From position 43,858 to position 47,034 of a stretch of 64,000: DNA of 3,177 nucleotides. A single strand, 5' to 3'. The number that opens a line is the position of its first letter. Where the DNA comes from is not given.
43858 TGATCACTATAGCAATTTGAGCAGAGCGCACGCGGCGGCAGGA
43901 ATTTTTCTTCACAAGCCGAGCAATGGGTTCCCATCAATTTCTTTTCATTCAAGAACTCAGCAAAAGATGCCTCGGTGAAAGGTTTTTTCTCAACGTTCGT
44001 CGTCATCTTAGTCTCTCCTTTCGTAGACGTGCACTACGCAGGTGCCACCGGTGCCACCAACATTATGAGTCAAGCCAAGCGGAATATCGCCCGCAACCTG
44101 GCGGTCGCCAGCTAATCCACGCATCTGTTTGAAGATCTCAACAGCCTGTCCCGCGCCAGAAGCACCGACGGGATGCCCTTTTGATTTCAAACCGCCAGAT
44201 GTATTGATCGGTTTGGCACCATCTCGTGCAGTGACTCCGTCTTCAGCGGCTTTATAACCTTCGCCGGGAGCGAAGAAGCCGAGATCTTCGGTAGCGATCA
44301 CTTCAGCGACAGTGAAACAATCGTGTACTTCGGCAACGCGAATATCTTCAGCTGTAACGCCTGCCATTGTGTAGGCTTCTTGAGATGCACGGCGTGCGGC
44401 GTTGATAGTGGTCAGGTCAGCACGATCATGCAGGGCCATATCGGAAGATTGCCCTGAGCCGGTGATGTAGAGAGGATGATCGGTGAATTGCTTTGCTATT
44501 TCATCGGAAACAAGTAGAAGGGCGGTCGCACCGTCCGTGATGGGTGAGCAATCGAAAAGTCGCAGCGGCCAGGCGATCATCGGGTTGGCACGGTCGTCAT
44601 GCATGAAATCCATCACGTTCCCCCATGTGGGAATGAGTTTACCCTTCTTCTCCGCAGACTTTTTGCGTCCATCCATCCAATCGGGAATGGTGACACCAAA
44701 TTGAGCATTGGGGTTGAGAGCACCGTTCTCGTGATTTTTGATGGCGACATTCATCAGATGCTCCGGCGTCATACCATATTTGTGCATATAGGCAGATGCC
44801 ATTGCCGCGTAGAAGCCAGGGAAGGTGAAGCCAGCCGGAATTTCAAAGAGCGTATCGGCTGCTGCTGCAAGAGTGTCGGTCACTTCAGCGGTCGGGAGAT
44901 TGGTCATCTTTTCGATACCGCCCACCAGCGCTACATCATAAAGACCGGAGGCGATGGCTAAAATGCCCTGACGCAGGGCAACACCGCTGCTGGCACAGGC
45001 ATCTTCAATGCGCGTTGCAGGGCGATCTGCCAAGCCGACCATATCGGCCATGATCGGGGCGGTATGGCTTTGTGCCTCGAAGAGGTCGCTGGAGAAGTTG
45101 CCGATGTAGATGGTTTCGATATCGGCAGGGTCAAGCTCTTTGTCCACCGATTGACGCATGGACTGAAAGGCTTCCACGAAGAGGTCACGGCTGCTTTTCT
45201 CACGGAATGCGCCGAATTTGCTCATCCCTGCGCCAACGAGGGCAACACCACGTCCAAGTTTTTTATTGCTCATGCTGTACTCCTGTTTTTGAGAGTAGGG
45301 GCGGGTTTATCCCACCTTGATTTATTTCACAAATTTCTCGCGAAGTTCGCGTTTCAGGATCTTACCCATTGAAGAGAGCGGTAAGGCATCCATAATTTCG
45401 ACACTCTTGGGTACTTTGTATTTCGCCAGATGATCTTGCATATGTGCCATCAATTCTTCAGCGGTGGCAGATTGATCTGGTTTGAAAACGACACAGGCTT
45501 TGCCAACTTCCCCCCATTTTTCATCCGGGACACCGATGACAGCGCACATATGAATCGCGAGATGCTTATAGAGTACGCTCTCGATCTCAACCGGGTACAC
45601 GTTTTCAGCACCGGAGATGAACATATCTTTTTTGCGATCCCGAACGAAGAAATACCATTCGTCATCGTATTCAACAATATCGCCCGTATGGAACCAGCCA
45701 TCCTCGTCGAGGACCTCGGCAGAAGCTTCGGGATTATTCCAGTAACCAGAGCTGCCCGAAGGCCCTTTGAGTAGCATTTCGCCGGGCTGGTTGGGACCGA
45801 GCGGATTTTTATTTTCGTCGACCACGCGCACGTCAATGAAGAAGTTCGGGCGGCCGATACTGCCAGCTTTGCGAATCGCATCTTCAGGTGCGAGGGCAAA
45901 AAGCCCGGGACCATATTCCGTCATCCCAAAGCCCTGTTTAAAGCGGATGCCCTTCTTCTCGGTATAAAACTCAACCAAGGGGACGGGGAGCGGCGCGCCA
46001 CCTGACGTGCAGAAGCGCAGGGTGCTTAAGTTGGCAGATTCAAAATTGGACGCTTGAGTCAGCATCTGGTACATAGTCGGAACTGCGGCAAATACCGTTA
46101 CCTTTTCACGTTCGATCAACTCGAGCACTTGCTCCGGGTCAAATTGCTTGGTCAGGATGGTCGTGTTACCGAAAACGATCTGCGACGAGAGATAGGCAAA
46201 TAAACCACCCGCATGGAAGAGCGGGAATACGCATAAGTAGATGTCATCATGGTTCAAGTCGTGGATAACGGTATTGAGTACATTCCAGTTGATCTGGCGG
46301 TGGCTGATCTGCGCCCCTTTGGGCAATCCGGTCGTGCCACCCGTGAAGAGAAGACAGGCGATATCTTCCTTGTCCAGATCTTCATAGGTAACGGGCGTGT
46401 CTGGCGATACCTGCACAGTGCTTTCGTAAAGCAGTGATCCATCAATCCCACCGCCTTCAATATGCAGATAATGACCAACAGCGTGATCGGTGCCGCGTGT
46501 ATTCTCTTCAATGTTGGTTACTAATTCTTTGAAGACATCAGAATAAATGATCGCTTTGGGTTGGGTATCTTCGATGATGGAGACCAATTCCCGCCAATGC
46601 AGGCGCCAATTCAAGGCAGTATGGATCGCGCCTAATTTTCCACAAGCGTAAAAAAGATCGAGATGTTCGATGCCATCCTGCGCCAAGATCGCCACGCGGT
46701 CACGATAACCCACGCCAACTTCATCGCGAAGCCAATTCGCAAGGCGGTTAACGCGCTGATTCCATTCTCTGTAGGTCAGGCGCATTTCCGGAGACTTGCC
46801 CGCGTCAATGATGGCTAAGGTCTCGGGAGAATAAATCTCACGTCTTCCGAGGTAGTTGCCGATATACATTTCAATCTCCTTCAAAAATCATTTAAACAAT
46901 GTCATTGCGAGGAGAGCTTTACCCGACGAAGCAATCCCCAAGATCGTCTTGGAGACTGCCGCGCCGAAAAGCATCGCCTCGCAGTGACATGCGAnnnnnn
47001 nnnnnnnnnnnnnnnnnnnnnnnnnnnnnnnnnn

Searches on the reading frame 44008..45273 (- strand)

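Call 82: search_protein_families(library=pfam, proteins=[window:44008-45273:-], max_evalue=0.00001)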
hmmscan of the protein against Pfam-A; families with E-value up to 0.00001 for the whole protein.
window:44008-45273:- (421 aa): 3 families
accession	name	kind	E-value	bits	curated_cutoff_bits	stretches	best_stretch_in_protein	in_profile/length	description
PF22691.2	Thiolase_C_1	-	5.7e-43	146.5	28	1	276-419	4-144/144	Thiolase C-terminal domain-like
PF00108.29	Thiolase_N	-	1.4e-25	90.6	26.4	1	10-257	1-259/260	Thiolase, N-terminal domain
PF02803.24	Thiolase_C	-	8.9e-09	35.5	27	1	294-386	25-99/123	Thiolase, C-terminal domain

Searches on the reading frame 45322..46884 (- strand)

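Call 82: search_protein_families(library=pfam, proteins=[window:45322-46884:-], max_evalue=0.00001)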
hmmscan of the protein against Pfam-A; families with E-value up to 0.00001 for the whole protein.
window:45322-46884:- (520 aa): 2 families
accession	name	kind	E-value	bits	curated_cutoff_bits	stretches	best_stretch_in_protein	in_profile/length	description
PF00501.34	AMP-binding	-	7.7e-86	288.7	29.9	1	20-382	9-384/384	AMP-binding enzyme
PF13193.12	AMP-binding_C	-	2.4e-20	73.6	24.5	1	433-508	1-76/76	AMP-binding enzyme C-terminal domain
